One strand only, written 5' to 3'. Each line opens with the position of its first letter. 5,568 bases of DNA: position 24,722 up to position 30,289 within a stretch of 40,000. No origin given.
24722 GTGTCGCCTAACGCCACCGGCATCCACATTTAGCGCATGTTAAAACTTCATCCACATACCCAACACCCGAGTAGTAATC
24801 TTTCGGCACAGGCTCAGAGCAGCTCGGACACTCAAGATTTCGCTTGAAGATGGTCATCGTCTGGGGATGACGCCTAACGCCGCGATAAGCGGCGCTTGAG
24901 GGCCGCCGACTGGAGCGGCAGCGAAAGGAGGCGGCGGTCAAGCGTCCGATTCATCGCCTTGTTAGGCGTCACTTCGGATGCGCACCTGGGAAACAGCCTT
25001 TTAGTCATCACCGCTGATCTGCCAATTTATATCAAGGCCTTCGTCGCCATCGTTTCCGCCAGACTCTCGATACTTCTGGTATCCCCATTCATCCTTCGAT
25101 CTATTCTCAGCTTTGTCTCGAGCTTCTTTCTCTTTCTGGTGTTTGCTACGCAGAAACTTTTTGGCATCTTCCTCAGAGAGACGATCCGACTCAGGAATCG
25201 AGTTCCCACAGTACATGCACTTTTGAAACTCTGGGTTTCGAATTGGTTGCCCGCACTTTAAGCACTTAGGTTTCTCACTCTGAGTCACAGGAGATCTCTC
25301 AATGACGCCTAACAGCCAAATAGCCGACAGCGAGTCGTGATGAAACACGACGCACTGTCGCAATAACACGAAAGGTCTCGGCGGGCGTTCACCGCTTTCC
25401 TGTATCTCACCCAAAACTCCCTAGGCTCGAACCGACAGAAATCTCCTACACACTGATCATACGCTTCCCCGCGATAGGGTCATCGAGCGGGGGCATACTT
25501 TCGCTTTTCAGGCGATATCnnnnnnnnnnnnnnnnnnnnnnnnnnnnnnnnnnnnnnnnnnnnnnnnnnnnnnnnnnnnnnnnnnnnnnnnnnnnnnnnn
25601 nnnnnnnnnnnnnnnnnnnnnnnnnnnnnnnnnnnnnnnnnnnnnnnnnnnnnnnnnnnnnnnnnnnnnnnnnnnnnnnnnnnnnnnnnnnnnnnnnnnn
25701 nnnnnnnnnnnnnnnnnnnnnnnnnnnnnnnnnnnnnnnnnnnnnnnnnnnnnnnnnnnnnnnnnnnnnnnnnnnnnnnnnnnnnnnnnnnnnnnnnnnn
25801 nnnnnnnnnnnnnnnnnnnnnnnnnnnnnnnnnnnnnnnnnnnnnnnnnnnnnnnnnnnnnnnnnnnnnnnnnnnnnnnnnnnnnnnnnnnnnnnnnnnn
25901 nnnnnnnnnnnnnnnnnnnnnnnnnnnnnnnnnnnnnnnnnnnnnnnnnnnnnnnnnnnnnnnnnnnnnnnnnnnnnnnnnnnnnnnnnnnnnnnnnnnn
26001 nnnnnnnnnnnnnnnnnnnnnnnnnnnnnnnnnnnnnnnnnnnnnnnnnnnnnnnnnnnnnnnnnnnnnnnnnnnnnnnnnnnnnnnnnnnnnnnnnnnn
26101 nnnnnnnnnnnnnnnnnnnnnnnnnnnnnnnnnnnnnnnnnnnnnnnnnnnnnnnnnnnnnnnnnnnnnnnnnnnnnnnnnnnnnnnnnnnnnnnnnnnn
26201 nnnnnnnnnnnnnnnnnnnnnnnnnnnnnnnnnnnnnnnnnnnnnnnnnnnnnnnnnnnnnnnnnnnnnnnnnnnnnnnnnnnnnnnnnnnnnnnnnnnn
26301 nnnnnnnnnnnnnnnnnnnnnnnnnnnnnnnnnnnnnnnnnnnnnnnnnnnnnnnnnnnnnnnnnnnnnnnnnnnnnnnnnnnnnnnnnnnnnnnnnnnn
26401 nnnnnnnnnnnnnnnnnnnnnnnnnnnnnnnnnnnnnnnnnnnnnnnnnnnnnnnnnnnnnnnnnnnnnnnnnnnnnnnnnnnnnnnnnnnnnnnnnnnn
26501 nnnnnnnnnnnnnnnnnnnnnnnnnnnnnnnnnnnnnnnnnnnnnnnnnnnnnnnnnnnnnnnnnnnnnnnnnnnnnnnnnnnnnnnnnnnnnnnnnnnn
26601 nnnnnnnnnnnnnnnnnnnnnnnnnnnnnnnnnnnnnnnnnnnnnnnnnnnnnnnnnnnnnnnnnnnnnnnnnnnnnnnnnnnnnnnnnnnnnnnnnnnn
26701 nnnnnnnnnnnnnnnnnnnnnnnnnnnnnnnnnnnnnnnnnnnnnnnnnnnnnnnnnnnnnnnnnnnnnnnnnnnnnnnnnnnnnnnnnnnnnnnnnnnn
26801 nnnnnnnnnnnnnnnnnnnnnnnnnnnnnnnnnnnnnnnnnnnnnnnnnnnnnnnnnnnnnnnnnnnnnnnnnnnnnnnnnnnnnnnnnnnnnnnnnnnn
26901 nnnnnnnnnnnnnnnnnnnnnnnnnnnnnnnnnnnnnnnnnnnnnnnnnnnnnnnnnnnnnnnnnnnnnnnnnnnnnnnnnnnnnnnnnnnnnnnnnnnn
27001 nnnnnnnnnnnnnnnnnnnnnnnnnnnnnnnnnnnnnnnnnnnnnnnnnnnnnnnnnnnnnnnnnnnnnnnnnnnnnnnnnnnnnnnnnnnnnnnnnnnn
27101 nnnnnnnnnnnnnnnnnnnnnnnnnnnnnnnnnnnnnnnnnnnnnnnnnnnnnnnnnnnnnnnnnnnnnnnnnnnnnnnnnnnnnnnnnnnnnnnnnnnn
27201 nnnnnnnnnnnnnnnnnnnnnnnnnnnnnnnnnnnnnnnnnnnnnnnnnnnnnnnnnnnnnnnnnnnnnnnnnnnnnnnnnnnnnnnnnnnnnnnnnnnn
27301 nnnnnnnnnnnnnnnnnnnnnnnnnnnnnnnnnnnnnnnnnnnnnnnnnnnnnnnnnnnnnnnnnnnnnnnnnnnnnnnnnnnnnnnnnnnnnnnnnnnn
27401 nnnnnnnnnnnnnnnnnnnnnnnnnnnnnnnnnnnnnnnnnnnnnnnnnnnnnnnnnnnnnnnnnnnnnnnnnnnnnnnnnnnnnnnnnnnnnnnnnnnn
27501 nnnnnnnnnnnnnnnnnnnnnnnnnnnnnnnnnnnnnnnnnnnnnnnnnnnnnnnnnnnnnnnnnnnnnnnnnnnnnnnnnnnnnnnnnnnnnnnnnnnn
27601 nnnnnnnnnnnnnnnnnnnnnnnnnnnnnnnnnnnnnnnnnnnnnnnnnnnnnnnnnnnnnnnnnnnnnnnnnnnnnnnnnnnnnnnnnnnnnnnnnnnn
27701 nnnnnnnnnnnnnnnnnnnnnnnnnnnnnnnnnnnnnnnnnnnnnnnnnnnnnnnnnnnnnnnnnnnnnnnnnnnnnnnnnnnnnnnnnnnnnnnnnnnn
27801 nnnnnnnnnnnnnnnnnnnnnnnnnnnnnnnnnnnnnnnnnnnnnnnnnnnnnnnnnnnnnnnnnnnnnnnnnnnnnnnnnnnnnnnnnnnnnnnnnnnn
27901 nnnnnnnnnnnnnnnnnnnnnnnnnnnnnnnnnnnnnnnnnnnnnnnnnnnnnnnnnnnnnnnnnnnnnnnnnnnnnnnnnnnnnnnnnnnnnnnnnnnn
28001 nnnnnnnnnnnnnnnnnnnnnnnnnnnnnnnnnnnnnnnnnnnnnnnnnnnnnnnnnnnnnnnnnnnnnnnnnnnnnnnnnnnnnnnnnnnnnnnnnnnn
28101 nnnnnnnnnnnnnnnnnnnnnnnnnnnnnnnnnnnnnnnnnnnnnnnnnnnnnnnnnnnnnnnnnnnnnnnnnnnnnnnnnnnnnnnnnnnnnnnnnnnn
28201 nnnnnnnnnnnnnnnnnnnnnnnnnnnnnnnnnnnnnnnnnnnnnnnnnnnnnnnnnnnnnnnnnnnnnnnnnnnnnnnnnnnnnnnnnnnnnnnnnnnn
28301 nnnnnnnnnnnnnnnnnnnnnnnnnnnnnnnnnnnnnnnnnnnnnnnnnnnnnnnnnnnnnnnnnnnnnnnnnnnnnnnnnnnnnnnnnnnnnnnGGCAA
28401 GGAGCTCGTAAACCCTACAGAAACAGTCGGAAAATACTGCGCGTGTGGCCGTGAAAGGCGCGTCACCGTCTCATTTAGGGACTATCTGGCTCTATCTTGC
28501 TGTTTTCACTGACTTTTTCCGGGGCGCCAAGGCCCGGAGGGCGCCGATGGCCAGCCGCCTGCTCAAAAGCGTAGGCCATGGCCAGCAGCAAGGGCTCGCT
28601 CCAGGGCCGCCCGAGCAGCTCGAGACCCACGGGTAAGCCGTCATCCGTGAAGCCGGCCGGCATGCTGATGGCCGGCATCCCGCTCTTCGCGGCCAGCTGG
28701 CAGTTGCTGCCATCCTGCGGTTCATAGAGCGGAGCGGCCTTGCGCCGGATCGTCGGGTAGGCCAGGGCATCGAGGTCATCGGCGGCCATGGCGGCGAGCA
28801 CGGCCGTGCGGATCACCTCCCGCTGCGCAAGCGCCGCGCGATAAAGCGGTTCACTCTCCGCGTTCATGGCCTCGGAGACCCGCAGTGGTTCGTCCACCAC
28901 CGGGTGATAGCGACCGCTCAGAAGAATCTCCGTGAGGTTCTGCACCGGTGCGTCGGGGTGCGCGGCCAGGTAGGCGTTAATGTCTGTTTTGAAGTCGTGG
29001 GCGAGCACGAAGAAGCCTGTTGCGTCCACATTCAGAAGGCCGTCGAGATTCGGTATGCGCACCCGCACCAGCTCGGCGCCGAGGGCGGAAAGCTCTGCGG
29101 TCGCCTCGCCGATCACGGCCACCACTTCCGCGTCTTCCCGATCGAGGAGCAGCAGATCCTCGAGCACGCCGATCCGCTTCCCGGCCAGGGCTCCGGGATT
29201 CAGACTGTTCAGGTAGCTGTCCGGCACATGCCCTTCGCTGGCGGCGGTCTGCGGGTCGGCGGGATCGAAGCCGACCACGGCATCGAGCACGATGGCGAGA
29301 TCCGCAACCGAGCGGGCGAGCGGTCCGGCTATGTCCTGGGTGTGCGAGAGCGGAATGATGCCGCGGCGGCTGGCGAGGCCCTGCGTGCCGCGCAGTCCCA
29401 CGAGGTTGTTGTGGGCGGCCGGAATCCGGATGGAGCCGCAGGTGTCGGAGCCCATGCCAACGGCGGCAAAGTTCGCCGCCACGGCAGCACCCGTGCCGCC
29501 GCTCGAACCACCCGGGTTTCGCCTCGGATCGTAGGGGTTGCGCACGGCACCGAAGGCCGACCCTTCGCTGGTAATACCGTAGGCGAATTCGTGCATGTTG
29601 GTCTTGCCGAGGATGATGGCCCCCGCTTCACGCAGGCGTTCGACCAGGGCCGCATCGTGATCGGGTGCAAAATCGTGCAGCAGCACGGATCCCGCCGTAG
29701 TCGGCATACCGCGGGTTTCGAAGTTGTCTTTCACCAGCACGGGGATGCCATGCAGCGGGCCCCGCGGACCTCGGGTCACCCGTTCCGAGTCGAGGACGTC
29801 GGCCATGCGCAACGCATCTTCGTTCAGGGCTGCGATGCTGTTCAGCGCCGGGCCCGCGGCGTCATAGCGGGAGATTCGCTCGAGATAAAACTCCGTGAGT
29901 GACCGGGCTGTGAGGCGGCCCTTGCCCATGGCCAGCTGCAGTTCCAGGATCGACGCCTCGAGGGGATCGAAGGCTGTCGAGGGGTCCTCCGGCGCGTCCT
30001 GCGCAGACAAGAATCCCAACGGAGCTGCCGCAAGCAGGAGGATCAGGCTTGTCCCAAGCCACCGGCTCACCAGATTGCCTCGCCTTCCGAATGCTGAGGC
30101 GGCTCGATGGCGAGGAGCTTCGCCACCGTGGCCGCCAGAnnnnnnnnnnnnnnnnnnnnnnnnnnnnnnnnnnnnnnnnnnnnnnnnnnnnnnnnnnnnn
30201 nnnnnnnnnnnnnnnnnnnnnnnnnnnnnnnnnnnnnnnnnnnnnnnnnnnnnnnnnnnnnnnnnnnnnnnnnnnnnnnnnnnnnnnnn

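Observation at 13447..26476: Complete sedentary-type chromosomal integron: intact intI, attI core and at least 13 attC-bounded cassettes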

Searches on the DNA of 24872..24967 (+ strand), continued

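Call 66: search_with_rna_model(model_id=R1, sources=[L011, L030, L040, L043, L050, L052, L053, L056, L063, L067], max_evalue=0.001, make_alignment=true)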
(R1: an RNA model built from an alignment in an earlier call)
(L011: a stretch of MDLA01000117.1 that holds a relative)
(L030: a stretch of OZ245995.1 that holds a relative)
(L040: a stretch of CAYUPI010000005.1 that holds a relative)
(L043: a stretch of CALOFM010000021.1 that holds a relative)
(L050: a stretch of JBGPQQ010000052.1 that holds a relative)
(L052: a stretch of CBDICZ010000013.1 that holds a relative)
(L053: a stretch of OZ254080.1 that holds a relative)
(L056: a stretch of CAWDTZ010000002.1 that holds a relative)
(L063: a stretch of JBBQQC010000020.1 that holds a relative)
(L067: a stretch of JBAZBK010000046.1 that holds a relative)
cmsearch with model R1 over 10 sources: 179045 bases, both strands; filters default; matches with E-value up to 0.001: 35.
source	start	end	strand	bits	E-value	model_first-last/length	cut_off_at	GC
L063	3006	3082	+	40.7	5.1e-08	1-96/96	no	0.65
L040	7655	7746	+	38.6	1.8e-07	1-96/96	no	0.68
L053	2309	2407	+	38.5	2.1e-07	1-96/96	no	0.6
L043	8255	8345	+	37.9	2.9e-07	1-96/96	no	0.49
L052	7739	7838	+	36.5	7e-07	1-96/96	no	0.61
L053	4122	4220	+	36.3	7.9e-07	1-96/96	no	0.55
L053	3588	3686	+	36.3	8e-07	1-96/96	no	0.53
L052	3265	3364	+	36.1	9.1e-07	1-96/96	no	0.59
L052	8636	8734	+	35.4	1.4e-06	1-96/96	no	0.63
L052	4531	4629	+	35.3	1.5e-06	1-96/96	no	0.62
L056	8649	8738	+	35.1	1.7e-06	1-96/96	no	0.62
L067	12865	12966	-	34.1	3.1e-06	1-96/96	no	0.6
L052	8158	8259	+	33.9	3.5e-06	1-96/96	no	0.67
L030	9516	9605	+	33.4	4.8e-06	1-96/96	no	0.53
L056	9461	9550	+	33.3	5.1e-06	1-96/96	no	0.61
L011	497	616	+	32.5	8.4e-06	1-96/96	no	0.54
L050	11569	11639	-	32.3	9.7e-06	1-96/96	no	0.51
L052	4010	4109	+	31.9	1.2e-05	1-96/96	no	0.61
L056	5075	5164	+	31.9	1.3e-05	1-96/96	no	0.63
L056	5448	5537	+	31.6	1.5e-05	1-96/96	no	0.6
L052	7290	7389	+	31.5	1.6e-05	1-96/96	no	0.57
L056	6488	6577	+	31.3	1.9e-05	1-96/96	no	0.63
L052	6142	6241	+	30.7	2.6e-05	1-96/96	no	0.56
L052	6902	7002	+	30.6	2.7e-05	1-96/96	no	0.6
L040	7283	7387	+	29.5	5.6e-05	1-96/96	no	0.61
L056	6003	6092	+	29.2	7e-05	1-96/96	no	0.62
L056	3290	3379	+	28.5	0.0001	1-96/96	no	0.61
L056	4622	4711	+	28.5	0.00011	1-96/96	no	0.61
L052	2789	2890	+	27.9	0.00015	1-96/96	no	0.65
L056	9029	9118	+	26.9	0.00028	1-96/96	no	0.61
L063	3909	3986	+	26.4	0.00039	1-96/96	no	0.62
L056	3707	3798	+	25.9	0.00054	1-96/96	no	0.67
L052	3545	3646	+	25.7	0.00061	1-96/96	no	0.63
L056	1394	1483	+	25.6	0.00063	1-96/96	no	0.63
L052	571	671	+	25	0.00096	1-96/96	no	0.64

Alignment A3: 35 matches aligned to the model, 166 columns, each read 5' to 3' on its own strand. Consensus structure (alignment columns), stored with it:
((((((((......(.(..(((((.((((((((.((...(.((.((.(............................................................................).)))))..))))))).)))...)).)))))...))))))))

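Call 67: build_rna_model(alignment_id=A3)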
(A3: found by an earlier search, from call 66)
Model R2 built from alignment A3 (35 sequences, 166 columns); structure: stored with the alignment.
model positions 88; base pairs 31; branch points 0; effective number of sequences 6.38; information 0.647 bits per position. Calibrated on 0.2 Mb of random sequence (short: E-values are rough).
structure used (alignment columns):
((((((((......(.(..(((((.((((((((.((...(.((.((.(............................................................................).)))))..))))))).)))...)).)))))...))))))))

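Call 68: search_with_rna_model(model_id=R2, source=window, filters=off, max_evalue=1, show_alignments=1)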
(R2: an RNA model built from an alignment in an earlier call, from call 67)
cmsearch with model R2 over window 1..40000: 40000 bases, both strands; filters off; matches with E-value up to 1: 21.
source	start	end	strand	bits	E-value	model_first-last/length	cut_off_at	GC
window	24872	24967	+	81.4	3.8e-17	1-88/88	no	0.67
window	24207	24302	+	81.4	3.8e-17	1-88/88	no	0.65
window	22960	23055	+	80.5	6.2e-17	1-88/88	no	0.58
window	22222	22317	+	78.7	1.7e-16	1-88/88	no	0.64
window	21748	21843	+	77.9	2.5e-16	1-88/88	no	0.65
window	20361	20459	+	72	6.2e-15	1-88/88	no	0.62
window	20951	21046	+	71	1.1e-14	1-88/88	no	0.66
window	19821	19916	+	63.2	7.7e-13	1-88/88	no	0.61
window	23667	23762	+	63.2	7.7e-13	1-88/88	no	0.61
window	19263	19358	+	46.2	8.3e-09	1-88/88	no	0.6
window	15250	15345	+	42.6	5.9e-08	1-88/88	no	0.61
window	24207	24302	-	37.4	1e-06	1-88/88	no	0.65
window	24872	24967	-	37.2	1.1e-06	1-88/88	no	0.67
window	22960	23055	-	36.9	1.3e-06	1-88/88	no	0.58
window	21748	21843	-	35.5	2.8e-06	1-88/88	no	0.65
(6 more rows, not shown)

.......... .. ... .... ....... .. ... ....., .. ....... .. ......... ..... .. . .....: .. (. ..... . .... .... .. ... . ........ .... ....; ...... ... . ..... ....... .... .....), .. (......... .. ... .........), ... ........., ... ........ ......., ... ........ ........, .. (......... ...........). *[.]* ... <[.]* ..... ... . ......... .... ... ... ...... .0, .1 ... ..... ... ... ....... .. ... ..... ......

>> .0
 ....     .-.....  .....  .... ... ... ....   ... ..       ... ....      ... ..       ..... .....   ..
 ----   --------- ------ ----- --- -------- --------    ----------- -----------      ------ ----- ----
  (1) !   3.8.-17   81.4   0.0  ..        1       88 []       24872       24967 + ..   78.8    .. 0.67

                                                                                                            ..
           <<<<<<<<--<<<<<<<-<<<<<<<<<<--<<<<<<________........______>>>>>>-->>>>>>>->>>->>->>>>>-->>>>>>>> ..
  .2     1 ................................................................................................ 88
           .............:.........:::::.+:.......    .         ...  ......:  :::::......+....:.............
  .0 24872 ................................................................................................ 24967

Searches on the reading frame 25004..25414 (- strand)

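Call 20: search_protein_families(library=pfam, max_evalue=0.01, proteins=[window:25004-25414:-])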
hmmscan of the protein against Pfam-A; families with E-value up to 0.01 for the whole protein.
window:25004-25414:- (137 aa): 3 families
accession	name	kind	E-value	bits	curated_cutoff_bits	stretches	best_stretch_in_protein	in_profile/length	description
PF09889.16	DUF2116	-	0.0013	19.1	26.8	0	65-97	5-37/59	Probable treble clef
PF24461.1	DUF7576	-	0.0048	17.1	27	0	42-60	11-29/60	Family of unknown function (DUF7576)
PF12773.13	DZR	-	0.0094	16.5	27.3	0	49-76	13-37/45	Double zinc ribbon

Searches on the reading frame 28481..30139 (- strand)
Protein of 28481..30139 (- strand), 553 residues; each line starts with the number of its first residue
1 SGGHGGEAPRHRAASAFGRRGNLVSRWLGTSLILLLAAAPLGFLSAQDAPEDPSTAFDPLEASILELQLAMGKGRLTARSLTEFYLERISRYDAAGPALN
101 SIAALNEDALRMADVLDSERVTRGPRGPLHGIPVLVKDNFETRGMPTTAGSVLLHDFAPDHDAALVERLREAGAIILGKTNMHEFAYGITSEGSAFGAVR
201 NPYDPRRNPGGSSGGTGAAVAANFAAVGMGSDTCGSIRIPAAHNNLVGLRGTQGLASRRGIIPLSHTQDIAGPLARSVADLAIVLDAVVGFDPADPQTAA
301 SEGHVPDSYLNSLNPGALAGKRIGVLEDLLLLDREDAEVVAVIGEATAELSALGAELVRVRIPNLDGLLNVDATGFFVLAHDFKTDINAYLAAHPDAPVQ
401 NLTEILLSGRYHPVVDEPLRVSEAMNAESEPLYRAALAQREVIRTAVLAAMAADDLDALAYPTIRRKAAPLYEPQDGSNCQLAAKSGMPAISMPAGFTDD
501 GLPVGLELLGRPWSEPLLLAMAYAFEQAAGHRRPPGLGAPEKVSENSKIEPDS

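Call 70: search_protein_families(library=pfam, max_evalue=0.00001, proteins=[window:28481-30139:-])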
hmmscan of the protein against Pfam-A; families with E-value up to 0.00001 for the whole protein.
window:28481-30139:- (553 aa): 1 family
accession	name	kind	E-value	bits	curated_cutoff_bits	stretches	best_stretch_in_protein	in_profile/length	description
PF01425.27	Amidase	-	7.9e-107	358.5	27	1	82-519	3-445/445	Amidase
